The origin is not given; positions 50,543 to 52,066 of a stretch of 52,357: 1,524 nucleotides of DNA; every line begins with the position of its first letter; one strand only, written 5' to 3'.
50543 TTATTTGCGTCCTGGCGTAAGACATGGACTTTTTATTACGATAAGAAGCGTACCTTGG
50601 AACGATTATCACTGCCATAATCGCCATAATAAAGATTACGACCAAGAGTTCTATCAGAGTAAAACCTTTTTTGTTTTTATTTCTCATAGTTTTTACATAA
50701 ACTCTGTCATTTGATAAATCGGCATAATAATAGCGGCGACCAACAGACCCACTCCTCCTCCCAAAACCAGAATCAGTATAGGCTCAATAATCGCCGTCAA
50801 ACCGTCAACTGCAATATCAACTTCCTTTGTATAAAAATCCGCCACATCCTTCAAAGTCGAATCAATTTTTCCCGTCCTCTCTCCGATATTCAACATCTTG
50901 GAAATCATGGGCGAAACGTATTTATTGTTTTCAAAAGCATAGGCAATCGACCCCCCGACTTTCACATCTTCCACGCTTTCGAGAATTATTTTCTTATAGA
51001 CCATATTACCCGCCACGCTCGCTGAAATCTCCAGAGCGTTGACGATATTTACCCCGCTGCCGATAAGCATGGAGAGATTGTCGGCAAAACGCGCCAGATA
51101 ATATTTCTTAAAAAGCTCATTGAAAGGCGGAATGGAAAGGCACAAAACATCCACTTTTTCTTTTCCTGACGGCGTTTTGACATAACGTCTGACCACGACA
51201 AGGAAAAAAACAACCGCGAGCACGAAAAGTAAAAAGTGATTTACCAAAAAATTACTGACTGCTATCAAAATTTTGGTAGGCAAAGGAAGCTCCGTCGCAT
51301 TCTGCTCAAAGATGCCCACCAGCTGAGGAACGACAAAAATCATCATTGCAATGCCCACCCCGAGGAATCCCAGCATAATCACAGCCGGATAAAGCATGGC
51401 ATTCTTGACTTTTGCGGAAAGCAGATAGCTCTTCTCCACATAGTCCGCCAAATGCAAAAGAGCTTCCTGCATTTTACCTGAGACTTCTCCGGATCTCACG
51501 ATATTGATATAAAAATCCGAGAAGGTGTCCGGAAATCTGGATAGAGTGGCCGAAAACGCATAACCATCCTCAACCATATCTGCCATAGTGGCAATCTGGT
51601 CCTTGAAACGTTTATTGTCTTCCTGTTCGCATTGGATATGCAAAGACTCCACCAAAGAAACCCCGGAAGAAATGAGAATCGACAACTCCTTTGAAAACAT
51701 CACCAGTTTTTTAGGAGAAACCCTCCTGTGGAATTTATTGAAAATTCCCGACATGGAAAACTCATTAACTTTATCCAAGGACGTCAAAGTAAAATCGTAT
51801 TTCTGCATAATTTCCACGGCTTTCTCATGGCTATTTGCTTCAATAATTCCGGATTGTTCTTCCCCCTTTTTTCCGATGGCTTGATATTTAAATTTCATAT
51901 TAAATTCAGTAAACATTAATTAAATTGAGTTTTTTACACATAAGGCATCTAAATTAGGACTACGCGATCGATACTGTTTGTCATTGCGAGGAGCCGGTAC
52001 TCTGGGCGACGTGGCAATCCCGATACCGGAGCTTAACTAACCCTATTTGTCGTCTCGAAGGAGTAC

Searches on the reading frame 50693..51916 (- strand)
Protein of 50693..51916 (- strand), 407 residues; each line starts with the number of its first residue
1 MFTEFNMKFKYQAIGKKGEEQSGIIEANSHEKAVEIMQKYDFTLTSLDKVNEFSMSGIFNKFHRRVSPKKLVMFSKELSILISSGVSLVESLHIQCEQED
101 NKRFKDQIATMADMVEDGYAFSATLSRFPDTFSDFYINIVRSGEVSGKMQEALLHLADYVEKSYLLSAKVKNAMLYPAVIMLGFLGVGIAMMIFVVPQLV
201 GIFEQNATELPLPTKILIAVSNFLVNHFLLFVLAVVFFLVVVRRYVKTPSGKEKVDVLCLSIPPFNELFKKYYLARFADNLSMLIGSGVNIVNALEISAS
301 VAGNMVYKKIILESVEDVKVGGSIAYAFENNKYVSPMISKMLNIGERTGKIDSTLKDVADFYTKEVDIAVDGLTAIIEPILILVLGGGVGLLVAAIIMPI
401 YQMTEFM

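Call 64: search_protein_families(library=pfam, proteins=[window:50693-51916:-], max_evalue=0.0001)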
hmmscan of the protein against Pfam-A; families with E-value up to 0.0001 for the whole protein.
window:50693-51916:- (407 aa): 1 family
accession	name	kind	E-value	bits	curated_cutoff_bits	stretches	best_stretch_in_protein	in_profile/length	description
PF00482.28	T2SSF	-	4e-55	185.6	25.2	2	74-197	1-125/125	Type II secretion system (T2SS), protein F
